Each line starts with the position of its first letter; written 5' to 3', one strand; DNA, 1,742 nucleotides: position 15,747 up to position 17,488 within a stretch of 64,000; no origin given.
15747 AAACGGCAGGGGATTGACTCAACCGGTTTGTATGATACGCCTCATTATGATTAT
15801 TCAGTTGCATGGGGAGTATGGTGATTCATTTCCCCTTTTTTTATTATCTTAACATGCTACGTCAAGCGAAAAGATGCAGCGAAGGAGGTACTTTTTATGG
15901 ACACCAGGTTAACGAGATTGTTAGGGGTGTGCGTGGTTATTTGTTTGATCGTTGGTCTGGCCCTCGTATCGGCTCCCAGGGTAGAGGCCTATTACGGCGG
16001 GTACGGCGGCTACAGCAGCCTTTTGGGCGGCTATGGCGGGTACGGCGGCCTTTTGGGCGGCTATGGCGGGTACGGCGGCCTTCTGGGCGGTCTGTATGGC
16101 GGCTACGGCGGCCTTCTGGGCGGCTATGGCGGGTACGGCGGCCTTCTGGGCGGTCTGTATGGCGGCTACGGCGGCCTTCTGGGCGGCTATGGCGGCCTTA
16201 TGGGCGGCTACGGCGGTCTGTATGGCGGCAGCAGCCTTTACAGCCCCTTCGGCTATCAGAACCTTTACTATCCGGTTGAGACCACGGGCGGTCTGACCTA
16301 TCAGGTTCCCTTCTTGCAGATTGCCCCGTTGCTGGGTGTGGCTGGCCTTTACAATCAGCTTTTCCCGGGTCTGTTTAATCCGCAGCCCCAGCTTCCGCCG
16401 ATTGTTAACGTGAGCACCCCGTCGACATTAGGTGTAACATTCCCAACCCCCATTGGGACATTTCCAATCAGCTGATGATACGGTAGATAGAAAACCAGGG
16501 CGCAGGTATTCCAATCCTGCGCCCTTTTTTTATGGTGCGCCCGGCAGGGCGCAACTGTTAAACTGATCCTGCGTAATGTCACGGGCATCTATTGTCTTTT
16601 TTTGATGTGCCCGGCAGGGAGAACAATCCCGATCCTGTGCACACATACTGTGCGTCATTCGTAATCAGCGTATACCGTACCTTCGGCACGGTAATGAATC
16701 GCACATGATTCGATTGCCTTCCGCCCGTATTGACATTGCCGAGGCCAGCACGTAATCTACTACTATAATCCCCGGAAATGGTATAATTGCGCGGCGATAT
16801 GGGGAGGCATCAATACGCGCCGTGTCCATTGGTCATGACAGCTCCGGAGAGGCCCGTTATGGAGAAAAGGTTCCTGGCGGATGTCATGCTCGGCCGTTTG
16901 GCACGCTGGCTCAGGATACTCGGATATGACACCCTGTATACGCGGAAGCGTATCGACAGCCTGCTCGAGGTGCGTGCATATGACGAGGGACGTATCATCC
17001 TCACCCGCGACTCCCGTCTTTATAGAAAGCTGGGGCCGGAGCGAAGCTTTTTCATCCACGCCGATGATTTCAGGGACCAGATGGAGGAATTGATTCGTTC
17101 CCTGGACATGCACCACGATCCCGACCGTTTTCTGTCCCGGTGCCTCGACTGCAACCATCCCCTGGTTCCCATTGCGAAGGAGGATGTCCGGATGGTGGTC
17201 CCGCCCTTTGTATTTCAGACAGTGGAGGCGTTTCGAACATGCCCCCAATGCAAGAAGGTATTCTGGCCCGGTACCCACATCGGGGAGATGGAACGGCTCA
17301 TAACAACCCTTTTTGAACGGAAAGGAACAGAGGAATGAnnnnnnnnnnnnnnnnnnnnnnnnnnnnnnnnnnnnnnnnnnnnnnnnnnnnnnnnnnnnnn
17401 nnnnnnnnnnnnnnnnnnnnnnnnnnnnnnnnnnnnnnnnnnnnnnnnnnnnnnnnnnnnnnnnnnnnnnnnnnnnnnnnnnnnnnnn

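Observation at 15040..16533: Secreted glycine/tyrosine-repeat protein, (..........)n, behind an 850-bp AT-rich leader region: a silk/GRP-like structural protein in a bacterium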

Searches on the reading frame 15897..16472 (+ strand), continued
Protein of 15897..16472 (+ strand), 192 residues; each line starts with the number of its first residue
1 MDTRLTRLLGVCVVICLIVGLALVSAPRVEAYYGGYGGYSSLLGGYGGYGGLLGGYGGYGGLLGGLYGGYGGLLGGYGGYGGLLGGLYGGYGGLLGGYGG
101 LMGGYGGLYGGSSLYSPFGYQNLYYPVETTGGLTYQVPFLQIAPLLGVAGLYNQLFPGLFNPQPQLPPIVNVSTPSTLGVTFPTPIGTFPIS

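Call 41: find_encoding_contigs(protein=P0035, flank=8000, max_places=3)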
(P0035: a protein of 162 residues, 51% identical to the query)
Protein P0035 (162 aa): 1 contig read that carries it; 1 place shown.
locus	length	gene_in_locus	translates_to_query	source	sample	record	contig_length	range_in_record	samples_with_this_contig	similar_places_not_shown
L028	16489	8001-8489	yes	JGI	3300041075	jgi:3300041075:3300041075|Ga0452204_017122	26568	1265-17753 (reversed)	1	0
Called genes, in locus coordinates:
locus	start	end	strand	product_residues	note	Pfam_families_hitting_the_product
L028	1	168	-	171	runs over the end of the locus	PF00702:Hydrolase, PF08282:Hydrolase_3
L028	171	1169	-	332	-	PF01380:SIS, PF00571:CBS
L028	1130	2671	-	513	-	PF03781:FGE-sulfatase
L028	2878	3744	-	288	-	PF00793:DAHP_synth_1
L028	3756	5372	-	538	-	PF06418:CTP_synth_N, PF00117:GATase, PF07722:Peptidase_C26 (weak)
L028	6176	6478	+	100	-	-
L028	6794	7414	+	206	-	-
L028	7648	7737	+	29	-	-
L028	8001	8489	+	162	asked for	-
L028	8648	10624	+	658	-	PF21033:RMD1-3 (faint), PF25064:ARM_TT21_5th (faint), PF13428:TPR_14 (faint), PF13431:TPR_17 (faint), PF13432:TPR_16 (faint), PF13424:TPR_12, PF00515:TPR_1, PF07719:TPR_2 (weak), +6 more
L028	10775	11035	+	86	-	-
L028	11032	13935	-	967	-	PF00884:Sulfatase, PF01663:Phosphodiest, PF16347:SGSH_C, PF00515:TPR_1, PF13424:TPR_12, PF00515:TPR_1, PF07719:TPR_2, PF13414:TPR_11, +81 more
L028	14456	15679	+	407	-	PF04140:ICMT, PF04191:PEMT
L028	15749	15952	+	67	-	-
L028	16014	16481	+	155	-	PF02544:Steroid_dh (weak), PF04191:PEMT, PF04140:ICMT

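Call 67: search_protein_families(library=ncbifam, proteins=[window:15897-16472:+, P0024, P0043], max_evalue=10)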
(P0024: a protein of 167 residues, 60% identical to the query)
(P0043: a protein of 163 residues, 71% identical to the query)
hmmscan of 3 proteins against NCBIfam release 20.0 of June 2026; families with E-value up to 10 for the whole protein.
window:15897-16472:+ (192 aa): 0 families

P0024 (167 aa): 0 families

P0043 (163 aa): 0 families

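Call 76: find_encoding_contigs(protein=P0003, flank=3000, max_places=5)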
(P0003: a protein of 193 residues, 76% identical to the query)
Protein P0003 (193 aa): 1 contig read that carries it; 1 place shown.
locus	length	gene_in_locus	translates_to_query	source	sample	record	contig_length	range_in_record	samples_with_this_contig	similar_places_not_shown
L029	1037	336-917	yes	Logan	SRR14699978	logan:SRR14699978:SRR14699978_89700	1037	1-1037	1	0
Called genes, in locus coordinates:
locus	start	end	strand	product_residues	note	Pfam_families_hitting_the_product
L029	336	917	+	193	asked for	-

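Call 77: find_encoding_contigs(protein=P0026, flank=3000, max_places=5)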
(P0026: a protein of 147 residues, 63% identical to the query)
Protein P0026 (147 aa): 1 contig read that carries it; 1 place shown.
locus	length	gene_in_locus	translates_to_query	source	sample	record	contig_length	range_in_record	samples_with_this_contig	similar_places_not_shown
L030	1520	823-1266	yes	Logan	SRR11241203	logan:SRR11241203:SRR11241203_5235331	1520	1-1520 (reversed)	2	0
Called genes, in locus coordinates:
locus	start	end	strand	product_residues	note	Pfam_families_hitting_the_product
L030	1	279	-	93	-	?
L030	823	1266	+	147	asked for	-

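Call 84: search_protein_families(library=pfam, proteins=[L012:7762-8742:-, L008:10352-11374:+, L012:11217-12023:-, L017:10690-11121:-, L017:11118-11729:-, L011:7423-8496:+, L011:6098-7153:-, L008:5468-6439:-], max_evalue=0.001)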
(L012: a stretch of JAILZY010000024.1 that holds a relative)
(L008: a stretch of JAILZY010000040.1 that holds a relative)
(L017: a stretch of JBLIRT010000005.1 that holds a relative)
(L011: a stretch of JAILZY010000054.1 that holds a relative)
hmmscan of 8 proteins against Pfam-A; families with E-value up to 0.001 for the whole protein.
L012:7762-8742:- (326 aa): 0 families

L008:10352-11374:+ (340 aa): 7 families
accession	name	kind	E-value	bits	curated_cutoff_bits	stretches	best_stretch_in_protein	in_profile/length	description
PF13489.12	Methyltransf_23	-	4.2e-29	101.8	27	1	100-247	16-162/164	Methyltransferase domain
PF08241.18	Methyltransf_11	-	2.5e-19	70.2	21.2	1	111-200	1-94/95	Methyltransferase domain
PF13649.12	Methyltransf_25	-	4.3e-15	56.6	27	1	110-197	1-97/97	Methyltransferase domain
PF08242.18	Methyltransf_12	-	2.9e-14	54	30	1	111-199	1-98/98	Methyltransferase domain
PF13847.12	Methyltransf_31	-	5.8e-10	39.5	27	1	107-205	4-113/145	Methyltransferase domain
PF07021.18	MetW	-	1e-09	38.8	21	1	105-212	12-118/193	Methionine biosynthesis protein MetW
PF05219.18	DREV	-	0.00096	18.8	26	0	107-202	95-187/265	DREV methyltransferase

L012:11217-12023:- (268 aa): 0 families

L017:10690-11121:- (143 aa): 2 families
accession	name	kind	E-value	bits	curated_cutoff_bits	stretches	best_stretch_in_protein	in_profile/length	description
PF09723.15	Zn_ribbon_8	-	3.8e-14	52.8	34.4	1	33-71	2-41/41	Zinc ribbon domain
PF23455.1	DUF7129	-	2.1e-05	24.6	30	1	36-68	11-38/45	Domain of unknown function (DUF7129)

L017:11118-11729:- (203 aa): 2 families
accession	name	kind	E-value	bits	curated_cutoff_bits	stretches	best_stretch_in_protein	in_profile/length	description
PF01726.22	LexA_DNA_bind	-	2.3e-16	59.7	23.7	1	7-70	1-64/65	LexA DNA binding domain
PF00717.28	Peptidase_S24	-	4.1e-08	33.4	23.3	1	105-190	30-116/116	Peptidase S24-like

L011:7423-8496:+ (357 aa): 9 families
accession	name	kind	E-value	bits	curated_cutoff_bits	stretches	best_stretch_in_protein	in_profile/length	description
PF12715.13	Abhydrolase_7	-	5.1e-12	46.1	21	1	69-317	55-329/388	Abhydrolase family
PF01738.24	DLH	-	5.4e-10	39.7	21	1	116-249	2-124/217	Dienelactone hydrolase family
PF05448.18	AXE1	-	2.2e-09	36.9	21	1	205-255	159-210/321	Acetyl xylan esterase (AXE1)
PF00326.27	Peptidase_S9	-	3.3e-06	27.2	22.6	1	200-240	42-82/213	Prolyl oligopeptidase family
PF22244.2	GCE_fung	-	2.7e-05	24.6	27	0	216-249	99-132/231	Glucuronyl esterase, fungi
PF20434.5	BD-FAE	-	3.4e-05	23.9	26.8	0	202-244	66-111/215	BD-FAE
PF08840.17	BAAT_C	-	9.5e-05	23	20.9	1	210-247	10-47/210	BAAT / Acyl-CoA thioester hydrolase C terminal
PF12740.14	PETase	-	0.00022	21.2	28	1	216-245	119-148/263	PET hydrolase-like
PF00561.26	Abhydrolase_1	-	0.00029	21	25.8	1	206-247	55-95/245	alpha/beta hydrolase fold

L011:6098-7153:- (351 aa): 1 family
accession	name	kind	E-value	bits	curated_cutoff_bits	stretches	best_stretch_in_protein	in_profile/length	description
PF01075.23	Glyco_transf_9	-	8.2e-43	146.9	22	1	83-324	3-241/247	Glycosyltransferase family 9 (heptosyltransferase)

L008:5468-6439:- (323 aa): 2 families
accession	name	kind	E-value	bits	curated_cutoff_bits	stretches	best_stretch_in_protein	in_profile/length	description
PF01380.27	SIS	-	4.2e-31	107.9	25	1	42-172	3-131/131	SIS domain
PF00571.33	CBS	-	6e-16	59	24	2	267-320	1-54/57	CBS domain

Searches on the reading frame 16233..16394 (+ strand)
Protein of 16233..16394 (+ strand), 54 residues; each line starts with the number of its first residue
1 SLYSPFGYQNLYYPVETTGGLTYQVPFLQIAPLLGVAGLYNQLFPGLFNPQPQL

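Call 22: search_solved_structures(query=A2, max_evalue=10)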
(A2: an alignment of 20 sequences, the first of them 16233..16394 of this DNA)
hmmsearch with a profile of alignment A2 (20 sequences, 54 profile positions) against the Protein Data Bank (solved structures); distinct sequences matched with E-value up to 10: 0.

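Call 29: search_protein_representatives(alignment_id=A2)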
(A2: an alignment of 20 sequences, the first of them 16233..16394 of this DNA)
Query: 20 sequences, 54 profile positions. Proteins with E-value up to 0.001 (for the whole library): 21; up to 1e-10: 20; up to 1e-30: 0. The best 21 are listed.
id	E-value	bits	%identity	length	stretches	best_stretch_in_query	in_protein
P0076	9.0e-27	108.9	-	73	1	1-51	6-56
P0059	1.7e-26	108.0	-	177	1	1-53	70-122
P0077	6.6e-26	106.1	-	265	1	1-51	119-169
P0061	7.7e-26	105.9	-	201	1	2-52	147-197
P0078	6.6e-25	102.9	-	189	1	2-52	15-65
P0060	6.6e-25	102.9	-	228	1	2-52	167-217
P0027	9.0e-25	102.5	-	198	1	2-53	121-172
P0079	1.3e-24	101.9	-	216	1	2-52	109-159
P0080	3.9e-23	97.2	-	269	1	2-52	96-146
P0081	3.3e-22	94.2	-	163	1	2-48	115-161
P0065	4.3e-22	93.9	-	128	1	1-53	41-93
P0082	1.0e-21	92.7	-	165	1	2-51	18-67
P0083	1.2e-21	92.5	-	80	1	1-47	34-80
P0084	2.9e-21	91.2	-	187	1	2-52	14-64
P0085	2.9e-21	91.2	-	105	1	2-51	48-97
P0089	3.3e-05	39.8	-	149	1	3-45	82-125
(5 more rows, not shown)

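Call 36: search_protein_families(library=pfam, proteins=[P0077, P0080, P0089], max_evalue=1)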
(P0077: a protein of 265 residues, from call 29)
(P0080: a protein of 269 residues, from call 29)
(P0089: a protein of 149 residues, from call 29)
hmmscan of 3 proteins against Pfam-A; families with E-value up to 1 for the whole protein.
P0077 (265 aa): 0 families

P0080 (269 aa): 1 family
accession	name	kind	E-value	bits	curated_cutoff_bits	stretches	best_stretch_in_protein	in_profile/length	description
PF16436.10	DUF5033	-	0.043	14.2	25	1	190-249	82-140/178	Domain of unknown function (DUF5033)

P0089 (149 aa): 0 families

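Call 67: search_protein_families(library=ncbifam, proteins=[P0077, P0080], max_evalue=10)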
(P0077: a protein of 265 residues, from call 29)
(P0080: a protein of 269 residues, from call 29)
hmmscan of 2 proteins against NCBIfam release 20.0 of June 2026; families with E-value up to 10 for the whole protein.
P0077 (265 aa): 0 families

P0080 (269 aa): 0 families

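Call 82: find_related_loci(query=A2, collection=metagenome_contigs, flank=6000)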
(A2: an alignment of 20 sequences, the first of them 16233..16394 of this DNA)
Query A2 (54 aa) in metagenome_contigs; peptide patterns used: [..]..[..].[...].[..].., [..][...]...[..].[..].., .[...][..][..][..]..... (x = any residue, [..] = any of these).
203 stretches matched a pattern; 38 encode a relative of the query (tblastn E <= 1e-3); 38 distinct loci.
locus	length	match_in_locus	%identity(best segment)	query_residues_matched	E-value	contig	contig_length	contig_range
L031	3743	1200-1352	88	4-54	4e-27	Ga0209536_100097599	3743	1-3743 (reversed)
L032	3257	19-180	89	1-54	8e-27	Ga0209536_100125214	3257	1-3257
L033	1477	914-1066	90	4-54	4e-26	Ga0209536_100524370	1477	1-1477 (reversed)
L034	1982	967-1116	90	4-53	3e-25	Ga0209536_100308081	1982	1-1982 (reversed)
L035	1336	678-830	86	1-51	4e-25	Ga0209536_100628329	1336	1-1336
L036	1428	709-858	88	4-53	5e-25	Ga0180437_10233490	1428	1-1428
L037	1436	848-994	86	4-52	2e-24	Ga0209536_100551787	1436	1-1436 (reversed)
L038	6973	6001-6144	83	4-51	3e-23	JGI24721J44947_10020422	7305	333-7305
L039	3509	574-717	83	4-51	3e-23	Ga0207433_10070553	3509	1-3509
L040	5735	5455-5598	81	4-51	3e-23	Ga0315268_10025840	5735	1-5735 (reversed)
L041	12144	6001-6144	83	4-51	3e-23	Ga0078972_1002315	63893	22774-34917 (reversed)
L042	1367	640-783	75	2-49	1e-22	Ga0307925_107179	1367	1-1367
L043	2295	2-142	87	7-53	2e-22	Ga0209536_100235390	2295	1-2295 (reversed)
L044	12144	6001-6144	75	2-49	2e-22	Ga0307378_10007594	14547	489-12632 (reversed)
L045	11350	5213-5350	80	4-49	3e-22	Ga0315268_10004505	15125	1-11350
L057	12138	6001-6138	76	4-49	7e-20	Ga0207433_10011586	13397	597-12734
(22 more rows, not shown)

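Call 84: search_protein_families(library=pfam, proteins=[L044:3783-4958:-, L057:8564-9097:+], max_evalue=0.001)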
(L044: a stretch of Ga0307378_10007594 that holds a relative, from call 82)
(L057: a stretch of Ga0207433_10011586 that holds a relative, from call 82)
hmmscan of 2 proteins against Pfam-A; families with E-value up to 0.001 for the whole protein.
L044:3783-4958:- (391 aa): 0 families

L057:8564-9097:+ (177 aa): 0 families

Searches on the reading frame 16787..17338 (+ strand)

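Call 16: search_protein_families(library=pfam, proteins=[window:16787-17338:+], max_evalue=0.001)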
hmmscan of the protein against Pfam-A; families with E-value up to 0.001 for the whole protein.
window:16787-17338:+ (183 aa): 1 family
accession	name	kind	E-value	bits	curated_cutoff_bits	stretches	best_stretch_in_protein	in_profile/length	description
PF01927.22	Mut7-C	-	7.4e-46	156.3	23.3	1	27-171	1-145/146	Mut7-C RNAse domain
